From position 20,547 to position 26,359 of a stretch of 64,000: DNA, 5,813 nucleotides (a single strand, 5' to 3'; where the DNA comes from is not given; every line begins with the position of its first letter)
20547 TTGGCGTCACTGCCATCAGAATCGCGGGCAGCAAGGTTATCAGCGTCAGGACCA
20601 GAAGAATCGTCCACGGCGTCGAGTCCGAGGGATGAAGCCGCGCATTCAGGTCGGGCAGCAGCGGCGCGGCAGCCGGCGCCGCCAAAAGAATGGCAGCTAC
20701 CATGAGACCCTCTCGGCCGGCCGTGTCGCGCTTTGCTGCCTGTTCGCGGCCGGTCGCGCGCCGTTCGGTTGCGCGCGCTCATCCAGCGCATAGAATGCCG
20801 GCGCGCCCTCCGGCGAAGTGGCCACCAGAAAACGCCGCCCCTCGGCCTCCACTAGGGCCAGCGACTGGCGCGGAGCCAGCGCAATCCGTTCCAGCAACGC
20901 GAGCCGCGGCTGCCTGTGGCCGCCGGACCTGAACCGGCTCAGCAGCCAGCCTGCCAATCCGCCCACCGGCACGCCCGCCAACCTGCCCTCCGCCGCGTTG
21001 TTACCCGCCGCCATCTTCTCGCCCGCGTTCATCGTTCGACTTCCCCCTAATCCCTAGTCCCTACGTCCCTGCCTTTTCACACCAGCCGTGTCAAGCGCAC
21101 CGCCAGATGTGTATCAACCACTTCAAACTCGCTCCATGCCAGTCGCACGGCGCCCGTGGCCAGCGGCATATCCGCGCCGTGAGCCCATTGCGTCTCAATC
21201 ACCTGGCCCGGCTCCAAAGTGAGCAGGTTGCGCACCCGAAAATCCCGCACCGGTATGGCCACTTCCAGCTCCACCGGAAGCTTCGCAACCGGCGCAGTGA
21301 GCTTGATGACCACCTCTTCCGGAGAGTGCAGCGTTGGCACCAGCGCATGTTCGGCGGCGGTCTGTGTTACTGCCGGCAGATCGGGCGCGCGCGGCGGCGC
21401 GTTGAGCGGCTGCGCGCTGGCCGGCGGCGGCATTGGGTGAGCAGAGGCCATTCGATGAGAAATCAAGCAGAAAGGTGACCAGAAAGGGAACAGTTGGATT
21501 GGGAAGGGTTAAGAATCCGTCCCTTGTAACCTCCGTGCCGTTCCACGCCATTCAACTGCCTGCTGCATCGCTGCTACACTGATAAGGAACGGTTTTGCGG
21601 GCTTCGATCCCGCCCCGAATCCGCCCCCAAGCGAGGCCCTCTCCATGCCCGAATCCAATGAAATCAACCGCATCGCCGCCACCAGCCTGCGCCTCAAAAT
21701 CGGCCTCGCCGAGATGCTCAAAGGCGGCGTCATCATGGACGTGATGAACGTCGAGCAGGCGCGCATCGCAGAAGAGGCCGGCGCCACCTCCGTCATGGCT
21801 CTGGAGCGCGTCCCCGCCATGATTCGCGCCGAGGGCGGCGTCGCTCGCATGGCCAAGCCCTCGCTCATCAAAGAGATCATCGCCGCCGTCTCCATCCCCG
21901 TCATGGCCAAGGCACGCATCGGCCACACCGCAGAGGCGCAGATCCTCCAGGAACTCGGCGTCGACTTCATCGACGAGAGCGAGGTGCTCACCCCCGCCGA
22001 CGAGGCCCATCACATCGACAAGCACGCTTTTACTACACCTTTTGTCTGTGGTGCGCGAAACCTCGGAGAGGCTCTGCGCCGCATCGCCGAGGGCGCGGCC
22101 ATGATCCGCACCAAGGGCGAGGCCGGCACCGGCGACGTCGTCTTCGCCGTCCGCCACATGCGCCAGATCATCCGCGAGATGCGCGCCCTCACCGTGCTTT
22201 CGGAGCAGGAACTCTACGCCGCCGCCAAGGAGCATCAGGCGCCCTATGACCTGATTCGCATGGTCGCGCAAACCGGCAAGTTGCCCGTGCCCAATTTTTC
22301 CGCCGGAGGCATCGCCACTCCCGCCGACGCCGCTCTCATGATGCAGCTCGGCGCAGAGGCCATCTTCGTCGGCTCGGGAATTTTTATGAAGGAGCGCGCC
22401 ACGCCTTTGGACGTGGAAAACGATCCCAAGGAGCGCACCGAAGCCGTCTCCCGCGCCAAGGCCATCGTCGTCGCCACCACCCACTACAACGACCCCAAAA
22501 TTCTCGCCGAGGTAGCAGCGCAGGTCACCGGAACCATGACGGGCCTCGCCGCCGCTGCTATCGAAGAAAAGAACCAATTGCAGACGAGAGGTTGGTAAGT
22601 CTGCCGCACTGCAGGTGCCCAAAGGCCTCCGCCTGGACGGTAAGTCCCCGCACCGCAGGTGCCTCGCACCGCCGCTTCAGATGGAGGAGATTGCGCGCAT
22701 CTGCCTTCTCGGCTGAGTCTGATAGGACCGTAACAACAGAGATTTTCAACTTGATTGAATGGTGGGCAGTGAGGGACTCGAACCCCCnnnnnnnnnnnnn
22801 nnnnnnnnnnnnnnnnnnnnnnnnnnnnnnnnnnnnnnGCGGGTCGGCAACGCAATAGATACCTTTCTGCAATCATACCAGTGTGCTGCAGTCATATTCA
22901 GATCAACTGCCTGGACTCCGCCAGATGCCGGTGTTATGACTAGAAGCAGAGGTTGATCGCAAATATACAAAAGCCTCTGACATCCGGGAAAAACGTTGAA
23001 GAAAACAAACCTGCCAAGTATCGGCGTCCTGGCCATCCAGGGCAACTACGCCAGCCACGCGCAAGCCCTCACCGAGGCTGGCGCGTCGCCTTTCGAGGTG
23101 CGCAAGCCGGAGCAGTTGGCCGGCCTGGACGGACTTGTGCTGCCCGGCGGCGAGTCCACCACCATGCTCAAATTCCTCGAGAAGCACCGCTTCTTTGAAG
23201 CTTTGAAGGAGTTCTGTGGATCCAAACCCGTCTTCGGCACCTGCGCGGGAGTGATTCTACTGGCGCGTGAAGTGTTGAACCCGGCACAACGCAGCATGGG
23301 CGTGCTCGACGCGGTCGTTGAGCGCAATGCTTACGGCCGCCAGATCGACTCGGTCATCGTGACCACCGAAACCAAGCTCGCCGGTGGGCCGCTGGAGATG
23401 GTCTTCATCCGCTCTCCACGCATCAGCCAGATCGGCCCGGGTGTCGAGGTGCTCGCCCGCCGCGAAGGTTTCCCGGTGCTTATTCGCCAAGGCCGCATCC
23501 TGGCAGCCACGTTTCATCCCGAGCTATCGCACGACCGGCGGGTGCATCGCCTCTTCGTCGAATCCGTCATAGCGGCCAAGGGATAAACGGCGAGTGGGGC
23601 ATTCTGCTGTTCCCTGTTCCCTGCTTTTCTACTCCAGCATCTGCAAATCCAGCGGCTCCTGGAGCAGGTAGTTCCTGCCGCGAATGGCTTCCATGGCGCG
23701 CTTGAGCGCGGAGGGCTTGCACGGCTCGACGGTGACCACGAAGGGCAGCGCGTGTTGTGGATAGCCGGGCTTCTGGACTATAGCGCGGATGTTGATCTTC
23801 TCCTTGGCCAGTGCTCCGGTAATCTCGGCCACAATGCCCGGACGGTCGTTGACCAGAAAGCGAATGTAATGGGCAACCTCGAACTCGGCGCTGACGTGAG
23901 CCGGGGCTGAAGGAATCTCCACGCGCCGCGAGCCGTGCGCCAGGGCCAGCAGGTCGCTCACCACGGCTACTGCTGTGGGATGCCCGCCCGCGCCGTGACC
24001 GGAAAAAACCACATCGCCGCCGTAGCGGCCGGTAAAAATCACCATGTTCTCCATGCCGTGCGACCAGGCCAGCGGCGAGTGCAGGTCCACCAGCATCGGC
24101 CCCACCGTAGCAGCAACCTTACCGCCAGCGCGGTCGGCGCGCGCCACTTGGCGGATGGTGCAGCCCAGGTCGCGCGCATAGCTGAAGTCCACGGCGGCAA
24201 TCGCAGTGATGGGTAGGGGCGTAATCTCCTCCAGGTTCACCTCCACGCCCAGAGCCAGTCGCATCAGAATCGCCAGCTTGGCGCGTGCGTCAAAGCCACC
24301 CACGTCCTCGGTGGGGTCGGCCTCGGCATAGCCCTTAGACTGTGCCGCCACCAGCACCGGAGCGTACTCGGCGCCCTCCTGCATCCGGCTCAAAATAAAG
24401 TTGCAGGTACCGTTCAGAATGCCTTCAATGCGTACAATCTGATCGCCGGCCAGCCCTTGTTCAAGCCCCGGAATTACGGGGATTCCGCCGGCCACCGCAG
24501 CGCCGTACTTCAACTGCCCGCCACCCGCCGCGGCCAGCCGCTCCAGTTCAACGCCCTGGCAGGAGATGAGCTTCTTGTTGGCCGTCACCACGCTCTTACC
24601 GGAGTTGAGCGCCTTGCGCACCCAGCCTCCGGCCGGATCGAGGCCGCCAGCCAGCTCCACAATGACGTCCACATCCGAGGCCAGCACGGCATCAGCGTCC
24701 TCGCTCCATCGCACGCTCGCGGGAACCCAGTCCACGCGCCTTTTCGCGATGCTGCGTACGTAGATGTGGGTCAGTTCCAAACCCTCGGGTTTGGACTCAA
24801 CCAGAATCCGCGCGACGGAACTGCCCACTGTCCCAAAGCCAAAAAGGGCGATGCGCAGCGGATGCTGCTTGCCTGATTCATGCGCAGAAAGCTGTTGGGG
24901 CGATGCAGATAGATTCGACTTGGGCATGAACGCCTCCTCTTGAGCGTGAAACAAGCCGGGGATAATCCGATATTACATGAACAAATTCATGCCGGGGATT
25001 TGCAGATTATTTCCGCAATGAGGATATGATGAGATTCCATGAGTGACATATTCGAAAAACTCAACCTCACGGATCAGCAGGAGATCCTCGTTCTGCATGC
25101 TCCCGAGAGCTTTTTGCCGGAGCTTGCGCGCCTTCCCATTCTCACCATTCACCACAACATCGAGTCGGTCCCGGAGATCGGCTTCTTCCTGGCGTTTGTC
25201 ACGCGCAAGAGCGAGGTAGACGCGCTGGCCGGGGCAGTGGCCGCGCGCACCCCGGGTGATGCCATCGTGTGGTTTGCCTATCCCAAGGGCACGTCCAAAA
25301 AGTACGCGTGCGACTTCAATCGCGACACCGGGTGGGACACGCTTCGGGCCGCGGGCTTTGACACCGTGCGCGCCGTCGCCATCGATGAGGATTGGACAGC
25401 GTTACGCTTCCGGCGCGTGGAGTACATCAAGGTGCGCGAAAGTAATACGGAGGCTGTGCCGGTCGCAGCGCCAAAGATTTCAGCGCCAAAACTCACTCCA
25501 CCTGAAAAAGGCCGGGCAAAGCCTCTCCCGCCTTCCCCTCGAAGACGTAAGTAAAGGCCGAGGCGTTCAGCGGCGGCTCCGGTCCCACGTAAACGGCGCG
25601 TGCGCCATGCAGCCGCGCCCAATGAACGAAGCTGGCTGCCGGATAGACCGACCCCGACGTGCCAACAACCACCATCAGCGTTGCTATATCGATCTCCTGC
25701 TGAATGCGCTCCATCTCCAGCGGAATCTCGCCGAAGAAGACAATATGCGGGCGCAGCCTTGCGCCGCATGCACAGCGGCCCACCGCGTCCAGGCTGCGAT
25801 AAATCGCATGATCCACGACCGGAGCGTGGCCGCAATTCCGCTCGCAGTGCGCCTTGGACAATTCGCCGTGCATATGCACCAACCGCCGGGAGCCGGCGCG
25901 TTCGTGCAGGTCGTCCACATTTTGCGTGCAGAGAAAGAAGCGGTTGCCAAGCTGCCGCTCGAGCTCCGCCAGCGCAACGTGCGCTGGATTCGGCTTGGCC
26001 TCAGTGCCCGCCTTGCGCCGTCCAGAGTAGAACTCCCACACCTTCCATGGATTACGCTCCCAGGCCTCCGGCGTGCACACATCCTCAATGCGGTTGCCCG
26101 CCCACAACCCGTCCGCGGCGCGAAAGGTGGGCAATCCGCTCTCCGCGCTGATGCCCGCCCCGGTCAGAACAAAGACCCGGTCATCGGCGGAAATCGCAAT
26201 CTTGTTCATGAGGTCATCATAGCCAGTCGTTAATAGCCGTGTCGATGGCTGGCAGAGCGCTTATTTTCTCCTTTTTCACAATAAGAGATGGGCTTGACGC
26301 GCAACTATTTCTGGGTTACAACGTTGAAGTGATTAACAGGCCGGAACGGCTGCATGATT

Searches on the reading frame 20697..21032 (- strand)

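Call 63: search_protein_families(library=pfam, proteins=[window:20697-21032:-], max_evalue=0.001)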
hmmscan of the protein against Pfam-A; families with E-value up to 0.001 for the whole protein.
window:20697-21032:- (111 aa): 1 family
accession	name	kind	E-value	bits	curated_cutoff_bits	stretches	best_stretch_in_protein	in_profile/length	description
PF04347.18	FliO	-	3.1e-08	34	22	1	29-101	1-79/91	Flagellar biosynthesis protein, FliO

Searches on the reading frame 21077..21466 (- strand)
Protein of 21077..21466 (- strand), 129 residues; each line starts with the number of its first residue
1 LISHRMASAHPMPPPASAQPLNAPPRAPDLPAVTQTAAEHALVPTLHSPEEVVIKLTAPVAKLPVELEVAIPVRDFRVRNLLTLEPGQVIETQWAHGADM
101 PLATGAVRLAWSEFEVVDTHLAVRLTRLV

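Call 63: search_protein_families(library=pfam, proteins=[window:21077-21466:-], max_evalue=0.001)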
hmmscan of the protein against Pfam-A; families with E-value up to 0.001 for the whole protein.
window:21077-21466:- (129 aa): 1 family
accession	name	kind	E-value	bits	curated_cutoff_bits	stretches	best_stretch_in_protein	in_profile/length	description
PF01052.25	FliMN_C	-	5.1e-10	39.6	23.8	1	61-129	4-72/73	Type III flagellar switch regulator (C-ring) FliN C-term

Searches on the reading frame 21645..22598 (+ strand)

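Call 63: search_protein_families(library=pfam, proteins=[window:21645-22598:+], max_evalue=0.001)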
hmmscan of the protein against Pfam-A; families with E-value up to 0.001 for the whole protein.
window:21645-22598:+ (317 aa): 4 families
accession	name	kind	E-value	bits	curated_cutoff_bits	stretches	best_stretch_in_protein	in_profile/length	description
PF01680.23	SOR_SNZ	-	9.8e-105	349.3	27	1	16-220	3-207/207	SOR/SNZ family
PF05690.20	ThiG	-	9.2e-07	28.9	23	1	38-109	136-201/247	Thiazole biosynthesis protein ThiG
PF01207.24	Dus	-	7.8e-05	22.4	20.4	0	59-98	94-199/311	Dihydrouridine synthase (Dus)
PF00977.27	His_biosynth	-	0.00019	21.4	23.6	0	190-247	51-106/228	Histidine biosynthesis protein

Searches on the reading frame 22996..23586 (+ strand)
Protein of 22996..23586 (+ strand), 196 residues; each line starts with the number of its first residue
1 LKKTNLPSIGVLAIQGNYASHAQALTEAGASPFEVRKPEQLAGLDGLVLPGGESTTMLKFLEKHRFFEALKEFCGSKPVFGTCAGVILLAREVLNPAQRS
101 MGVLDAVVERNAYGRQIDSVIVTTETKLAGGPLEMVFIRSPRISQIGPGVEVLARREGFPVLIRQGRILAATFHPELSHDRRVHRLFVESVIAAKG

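Call 64: search_protein_families(library=pfam, proteins=[window:22996-23586:+], max_evalue=0.001)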
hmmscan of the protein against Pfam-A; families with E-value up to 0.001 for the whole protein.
window:22996-23586:+ (196 aa): 2 families
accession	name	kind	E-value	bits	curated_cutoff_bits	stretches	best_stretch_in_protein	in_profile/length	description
PF01174.25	SNO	-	2.5e-51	174.7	27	1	11-192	1-187/188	SNO glutamine amidotransferase family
PF07685.20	GATase_3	-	1.1e-08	35.3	27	1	21-126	15-132/196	CobB/CobQ-like glutamine amidotransferase domain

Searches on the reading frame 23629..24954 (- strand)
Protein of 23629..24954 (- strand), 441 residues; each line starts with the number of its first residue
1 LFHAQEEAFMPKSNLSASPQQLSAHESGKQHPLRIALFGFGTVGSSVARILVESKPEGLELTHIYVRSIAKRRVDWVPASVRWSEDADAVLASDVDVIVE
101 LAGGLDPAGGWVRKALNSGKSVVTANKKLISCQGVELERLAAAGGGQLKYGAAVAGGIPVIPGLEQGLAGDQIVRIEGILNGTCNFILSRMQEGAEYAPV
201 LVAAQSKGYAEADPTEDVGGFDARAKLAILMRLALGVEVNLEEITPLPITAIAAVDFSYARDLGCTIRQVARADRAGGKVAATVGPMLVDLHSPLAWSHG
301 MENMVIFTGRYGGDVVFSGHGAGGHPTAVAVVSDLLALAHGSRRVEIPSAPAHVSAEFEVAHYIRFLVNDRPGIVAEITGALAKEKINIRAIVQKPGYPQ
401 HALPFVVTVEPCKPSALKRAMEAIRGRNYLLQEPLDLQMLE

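Call 64: search_protein_families(library=pfam, proteins=[window:23629-24954:-], max_evalue=0.001)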
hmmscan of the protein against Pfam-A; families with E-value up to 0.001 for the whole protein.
window:23629-24954:- (441 aa): 8 families
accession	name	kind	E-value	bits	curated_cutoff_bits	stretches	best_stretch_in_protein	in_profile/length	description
PF00742.24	Homoserine_dh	-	7.2e-56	189.2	22.9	1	159-336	1-173/173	Homoserine dehydrogenase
PF03447.22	NAD_binding_3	-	1.2e-14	55.4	24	1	39-147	1-112/116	Homoserine dehydrogenase, NAD binding domain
PF01842.31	ACT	-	5.8e-11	42.4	27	1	362-425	1-62/66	ACT domain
PF13291.12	ACT_4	-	0.00014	22.9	27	1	364-425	9-70/80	ACT domain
PF13840.12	ACT_7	-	0.00019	21.7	27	1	369-392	18-41/65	ACT domain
PF22468.2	ACT_9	-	0.00031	20.9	27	1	369-394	9-34/61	ACT domain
PF22629.2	ACT_AHAS_ss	-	0.00087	19.9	27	0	365-393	2-30/67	AHAS small subunit-like ACT domain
PF23877.1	DUF7231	-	0.00088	19.7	27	0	31-75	4-47/126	Family of unknown function (DUF7231)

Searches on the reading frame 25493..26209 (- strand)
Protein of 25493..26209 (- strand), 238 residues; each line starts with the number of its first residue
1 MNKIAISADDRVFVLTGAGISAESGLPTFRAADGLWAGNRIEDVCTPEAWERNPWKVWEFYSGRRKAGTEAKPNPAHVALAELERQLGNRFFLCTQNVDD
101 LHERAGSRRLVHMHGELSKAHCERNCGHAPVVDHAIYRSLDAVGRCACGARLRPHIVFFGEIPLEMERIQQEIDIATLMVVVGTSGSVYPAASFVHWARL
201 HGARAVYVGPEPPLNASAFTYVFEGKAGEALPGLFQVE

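Call 64: search_protein_families(library=pfam, proteins=[window:25493-26209:-], max_evalue=0.001)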
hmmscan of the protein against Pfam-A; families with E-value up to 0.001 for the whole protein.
window:25493-26209:- (238 aa): 1 family
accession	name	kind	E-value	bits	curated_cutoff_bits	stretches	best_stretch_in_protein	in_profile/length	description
PF02146.23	SIR2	-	1.7e-44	152.3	24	1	17-190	1-180/180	Sir2 family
